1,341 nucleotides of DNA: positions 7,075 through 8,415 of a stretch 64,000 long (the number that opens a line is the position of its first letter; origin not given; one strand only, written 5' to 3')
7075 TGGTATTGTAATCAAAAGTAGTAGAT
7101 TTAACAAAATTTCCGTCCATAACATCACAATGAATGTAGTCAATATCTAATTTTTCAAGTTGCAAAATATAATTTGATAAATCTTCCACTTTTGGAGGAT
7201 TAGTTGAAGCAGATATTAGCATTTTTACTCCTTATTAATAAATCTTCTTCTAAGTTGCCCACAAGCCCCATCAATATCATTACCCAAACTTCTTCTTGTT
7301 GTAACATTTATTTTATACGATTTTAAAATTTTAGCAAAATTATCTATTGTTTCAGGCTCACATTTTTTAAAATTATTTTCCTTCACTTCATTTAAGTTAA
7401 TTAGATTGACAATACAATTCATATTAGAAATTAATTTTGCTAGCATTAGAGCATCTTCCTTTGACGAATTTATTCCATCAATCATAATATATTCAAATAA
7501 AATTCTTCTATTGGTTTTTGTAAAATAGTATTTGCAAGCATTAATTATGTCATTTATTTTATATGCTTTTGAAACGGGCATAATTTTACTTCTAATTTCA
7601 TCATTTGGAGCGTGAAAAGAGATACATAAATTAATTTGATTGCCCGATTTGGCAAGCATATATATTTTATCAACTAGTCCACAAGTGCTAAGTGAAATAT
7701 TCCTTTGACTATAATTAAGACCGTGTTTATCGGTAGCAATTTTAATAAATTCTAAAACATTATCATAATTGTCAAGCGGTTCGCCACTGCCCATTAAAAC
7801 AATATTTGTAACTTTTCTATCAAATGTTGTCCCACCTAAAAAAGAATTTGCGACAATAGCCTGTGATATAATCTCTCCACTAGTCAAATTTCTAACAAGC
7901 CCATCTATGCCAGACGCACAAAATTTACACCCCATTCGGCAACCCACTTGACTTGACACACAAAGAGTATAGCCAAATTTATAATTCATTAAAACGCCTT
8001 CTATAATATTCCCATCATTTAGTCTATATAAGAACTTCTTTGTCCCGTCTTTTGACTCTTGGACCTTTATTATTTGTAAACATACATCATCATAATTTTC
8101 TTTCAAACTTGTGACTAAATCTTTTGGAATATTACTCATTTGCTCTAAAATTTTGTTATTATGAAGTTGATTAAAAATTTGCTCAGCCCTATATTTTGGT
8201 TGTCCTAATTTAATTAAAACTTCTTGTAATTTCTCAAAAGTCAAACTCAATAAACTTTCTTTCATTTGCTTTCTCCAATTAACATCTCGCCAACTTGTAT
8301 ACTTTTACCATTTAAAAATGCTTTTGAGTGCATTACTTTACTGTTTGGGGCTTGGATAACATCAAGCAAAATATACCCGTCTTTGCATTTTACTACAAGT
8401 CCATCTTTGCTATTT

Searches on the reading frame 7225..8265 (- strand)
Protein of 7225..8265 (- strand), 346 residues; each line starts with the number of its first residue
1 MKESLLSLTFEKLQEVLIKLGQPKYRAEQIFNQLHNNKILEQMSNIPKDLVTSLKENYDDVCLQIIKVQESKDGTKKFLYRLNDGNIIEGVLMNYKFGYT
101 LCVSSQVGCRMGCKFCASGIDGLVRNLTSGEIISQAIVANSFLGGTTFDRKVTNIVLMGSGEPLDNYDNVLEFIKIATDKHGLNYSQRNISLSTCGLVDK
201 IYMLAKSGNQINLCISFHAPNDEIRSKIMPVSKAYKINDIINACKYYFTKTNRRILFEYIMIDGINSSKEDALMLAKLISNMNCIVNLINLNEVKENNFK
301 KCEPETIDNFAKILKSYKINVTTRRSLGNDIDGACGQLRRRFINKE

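Call 96: search_protein_families(library=pfam, proteins=[window:7225-8265:-], max_evalue=0.001)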
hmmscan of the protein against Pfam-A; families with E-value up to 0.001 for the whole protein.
window:7225-8265:- (346 aa): 2 families
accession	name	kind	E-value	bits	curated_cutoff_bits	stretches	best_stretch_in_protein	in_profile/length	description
PF04055.27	Radical_SAM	-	1.4e-13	51.8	29.5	1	104-272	2-162/166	Radical SAM superfamily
PF21016.3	RlmN_N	-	3.3e-07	30.4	24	1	5-57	3-57/60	Ribosomal RNA large subunit methyltransferase N-terminal domain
